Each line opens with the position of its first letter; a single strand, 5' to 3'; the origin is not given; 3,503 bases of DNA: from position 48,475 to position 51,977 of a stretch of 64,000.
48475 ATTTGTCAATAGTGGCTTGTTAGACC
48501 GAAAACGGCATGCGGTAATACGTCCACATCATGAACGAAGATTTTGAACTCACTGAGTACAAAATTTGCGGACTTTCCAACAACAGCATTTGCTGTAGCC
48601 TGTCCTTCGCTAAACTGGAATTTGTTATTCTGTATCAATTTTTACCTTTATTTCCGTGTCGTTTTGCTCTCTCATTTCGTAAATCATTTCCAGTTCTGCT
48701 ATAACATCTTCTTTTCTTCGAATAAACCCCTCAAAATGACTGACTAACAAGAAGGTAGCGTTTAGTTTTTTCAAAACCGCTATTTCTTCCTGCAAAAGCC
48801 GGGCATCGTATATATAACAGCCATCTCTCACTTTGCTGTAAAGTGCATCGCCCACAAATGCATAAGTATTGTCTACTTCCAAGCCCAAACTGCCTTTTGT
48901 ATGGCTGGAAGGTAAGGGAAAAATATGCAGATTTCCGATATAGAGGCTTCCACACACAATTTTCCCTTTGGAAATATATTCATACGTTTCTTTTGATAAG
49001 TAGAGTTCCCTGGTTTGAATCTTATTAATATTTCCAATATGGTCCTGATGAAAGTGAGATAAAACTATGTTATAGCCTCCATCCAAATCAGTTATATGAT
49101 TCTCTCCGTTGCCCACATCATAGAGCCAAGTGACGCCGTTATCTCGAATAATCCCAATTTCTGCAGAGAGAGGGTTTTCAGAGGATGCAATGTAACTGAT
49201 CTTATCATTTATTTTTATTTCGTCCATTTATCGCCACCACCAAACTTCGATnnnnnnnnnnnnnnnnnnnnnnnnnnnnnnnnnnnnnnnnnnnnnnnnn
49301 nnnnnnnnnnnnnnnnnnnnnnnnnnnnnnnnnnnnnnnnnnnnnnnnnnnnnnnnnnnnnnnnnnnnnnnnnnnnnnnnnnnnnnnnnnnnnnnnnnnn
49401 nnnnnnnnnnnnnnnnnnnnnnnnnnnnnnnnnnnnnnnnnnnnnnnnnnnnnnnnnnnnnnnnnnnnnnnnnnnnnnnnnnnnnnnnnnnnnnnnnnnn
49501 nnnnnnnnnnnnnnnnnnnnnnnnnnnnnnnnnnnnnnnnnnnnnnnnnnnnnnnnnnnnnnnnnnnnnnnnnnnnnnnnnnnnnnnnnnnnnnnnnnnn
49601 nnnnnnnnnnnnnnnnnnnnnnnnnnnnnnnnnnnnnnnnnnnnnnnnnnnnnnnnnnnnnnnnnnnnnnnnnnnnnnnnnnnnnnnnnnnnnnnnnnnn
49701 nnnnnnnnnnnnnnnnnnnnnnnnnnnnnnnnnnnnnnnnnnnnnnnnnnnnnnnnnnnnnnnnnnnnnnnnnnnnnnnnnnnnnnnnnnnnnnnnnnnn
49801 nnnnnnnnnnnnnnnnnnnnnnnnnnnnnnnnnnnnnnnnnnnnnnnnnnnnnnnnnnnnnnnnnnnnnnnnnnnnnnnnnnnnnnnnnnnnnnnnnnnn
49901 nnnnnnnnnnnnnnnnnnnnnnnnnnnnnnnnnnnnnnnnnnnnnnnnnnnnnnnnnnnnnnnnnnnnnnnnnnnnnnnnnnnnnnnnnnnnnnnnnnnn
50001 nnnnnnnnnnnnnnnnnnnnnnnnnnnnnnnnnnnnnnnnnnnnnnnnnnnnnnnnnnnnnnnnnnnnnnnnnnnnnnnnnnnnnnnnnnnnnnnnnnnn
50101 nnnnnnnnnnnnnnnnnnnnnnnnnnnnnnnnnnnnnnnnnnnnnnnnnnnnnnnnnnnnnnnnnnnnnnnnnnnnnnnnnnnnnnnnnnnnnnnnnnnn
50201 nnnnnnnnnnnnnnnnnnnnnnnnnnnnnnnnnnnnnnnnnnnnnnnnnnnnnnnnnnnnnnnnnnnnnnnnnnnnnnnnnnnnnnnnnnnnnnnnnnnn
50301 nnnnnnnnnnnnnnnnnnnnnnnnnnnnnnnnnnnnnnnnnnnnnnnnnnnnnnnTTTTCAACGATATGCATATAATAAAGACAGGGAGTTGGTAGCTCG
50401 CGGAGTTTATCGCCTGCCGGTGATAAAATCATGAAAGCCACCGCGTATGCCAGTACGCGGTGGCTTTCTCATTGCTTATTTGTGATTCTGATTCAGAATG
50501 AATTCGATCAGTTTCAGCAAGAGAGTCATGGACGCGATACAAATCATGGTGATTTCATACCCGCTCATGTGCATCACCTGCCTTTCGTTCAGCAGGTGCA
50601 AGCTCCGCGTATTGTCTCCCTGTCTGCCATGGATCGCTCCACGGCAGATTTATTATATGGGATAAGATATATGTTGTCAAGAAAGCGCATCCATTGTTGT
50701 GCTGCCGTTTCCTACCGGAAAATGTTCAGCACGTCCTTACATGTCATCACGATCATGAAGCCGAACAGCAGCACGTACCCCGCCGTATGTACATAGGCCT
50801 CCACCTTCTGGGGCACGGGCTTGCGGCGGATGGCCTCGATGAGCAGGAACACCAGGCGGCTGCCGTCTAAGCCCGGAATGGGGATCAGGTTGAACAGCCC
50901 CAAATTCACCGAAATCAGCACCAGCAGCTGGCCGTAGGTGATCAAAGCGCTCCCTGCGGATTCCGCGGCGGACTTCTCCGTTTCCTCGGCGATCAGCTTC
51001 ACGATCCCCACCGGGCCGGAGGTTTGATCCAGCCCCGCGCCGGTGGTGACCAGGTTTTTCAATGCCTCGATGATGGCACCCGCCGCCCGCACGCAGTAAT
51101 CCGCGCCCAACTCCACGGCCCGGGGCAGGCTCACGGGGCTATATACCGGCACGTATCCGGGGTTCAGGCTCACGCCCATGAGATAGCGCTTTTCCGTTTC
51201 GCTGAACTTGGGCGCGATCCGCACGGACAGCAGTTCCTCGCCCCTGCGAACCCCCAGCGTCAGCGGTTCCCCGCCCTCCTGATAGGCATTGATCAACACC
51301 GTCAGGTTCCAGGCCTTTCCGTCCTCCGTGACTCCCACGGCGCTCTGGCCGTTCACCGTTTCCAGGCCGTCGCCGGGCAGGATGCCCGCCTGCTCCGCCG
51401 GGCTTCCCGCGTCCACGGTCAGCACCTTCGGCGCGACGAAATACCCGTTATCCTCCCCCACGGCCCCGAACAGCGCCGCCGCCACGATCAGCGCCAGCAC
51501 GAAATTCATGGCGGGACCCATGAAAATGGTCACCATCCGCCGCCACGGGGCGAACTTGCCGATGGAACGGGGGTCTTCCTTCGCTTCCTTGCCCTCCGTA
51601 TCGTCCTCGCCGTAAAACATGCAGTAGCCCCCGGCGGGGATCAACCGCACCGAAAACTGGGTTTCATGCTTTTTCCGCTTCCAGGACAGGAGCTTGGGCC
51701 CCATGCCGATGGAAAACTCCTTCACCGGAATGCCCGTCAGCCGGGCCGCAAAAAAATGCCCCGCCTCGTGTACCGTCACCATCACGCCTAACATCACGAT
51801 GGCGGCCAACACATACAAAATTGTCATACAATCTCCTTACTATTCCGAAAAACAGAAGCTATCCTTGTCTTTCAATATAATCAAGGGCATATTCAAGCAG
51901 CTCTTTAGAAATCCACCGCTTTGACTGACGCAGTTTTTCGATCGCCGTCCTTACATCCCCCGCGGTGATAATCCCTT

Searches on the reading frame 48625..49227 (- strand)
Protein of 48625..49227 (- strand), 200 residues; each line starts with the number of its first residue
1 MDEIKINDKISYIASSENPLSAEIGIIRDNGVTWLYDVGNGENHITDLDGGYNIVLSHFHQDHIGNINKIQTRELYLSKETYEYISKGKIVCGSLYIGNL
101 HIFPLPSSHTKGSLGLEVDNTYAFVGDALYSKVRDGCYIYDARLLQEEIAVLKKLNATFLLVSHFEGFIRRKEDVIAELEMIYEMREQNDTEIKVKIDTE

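Call 11: search_protein_families(library=pfam, proteins=[window:48625-49227:-], max_evalue=0.01)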
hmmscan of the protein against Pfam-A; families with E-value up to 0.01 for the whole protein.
window:48625-49227:- (200 aa): 2 families
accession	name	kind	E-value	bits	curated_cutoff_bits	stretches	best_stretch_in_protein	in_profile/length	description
PF00753.33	Lactamase_B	-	0.00084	19.8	22.7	0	54-71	47-64/196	Metallo-beta-lactamase superfamily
PF12706.13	Lactamase_B_2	-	0.0017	18.4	27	1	53-119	33-106/200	Beta-lactamase superfamily domain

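Call 12: search_protein_families(library=padloc, proteins=[window:48625-49227:-], max_evalue=0.01)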
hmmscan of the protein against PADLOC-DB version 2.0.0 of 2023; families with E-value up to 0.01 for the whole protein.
window:48625-49227:- (200 aa): 0 families

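Call 19: find_encoding_contigs(protein=window:48625-49227:-, flank=4000, max_places=10)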
Protein window:48625-49227:- (200 aa): 24 contigs read that carry it; 10 places shown.
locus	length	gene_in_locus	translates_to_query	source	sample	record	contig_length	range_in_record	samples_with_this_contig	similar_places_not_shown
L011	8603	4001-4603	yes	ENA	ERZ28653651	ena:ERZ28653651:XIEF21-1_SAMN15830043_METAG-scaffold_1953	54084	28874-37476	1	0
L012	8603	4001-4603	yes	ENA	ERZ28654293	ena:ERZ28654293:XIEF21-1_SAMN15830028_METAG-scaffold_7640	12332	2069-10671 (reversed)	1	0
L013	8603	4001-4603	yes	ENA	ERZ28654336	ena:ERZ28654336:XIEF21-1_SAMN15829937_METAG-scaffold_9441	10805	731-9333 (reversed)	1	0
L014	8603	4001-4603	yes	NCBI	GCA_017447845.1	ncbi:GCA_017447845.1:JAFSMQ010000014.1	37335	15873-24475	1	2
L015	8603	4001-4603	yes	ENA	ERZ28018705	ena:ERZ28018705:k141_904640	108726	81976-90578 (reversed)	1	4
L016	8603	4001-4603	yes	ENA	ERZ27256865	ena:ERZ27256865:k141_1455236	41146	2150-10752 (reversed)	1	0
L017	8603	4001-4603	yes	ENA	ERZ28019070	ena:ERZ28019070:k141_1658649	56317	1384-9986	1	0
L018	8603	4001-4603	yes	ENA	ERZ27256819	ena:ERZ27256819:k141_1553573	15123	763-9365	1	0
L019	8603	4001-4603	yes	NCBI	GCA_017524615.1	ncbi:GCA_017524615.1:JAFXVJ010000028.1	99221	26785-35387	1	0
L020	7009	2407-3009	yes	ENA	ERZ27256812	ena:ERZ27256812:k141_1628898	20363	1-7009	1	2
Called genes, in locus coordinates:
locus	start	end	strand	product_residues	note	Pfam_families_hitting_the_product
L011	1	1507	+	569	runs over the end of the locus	-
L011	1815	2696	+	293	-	PF00578:AhpC-TSA, PF08534:Redoxin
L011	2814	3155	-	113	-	-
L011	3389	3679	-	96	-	-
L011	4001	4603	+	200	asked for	-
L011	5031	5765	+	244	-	PF00132:Hexapep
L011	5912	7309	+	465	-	PF01406:tRNA-synt_1e, PF01921:tRNA-synt_1f (faint), PF09334:tRNA-synt_1g, PF00133:tRNA-synt_1 (weak), PF09190:DALR_2, PF23493:CysS_C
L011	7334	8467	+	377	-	PF13527:Acetyltransf_9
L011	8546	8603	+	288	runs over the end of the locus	PF00753:Lactamase_B (weak)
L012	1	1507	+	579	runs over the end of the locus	-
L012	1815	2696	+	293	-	PF00578:AhpC-TSA, PF08534:Redoxin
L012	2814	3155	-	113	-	-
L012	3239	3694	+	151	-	PF13302:Acetyltransf_3 (weak), PF00583:Acetyltransf_1, PF13673:Acetyltransf_10, PF13508:Acetyltransf_7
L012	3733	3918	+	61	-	-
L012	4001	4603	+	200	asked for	-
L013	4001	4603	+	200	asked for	-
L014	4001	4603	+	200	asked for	-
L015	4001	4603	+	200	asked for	-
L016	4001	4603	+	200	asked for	-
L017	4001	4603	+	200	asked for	-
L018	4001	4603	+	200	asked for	-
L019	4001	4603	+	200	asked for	-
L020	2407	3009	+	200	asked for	-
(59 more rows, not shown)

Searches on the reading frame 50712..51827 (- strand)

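Call 11: search_protein_families(library=pfam, proteins=[window:50712-51827:-], max_evalue=0.01)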
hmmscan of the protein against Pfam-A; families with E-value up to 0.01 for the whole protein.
window:50712-51827:- (371 aa): 4 families
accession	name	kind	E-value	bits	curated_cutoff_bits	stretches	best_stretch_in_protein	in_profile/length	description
PF02163.28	Peptidase_M50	-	2.7e-61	207.2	27.2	1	9-355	2-219/221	Peptidase family M50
PF17820.7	PDZ_6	-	1.7e-07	31.3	27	1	135-168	2-31/54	PDZ domain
PF13180.12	PDZ_2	-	0.00033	21.3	27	1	134-204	15-78/80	PDZ domain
PF00595.29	PDZ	-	0.0051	17.6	23.2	0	136-169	30-63/81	PDZ domain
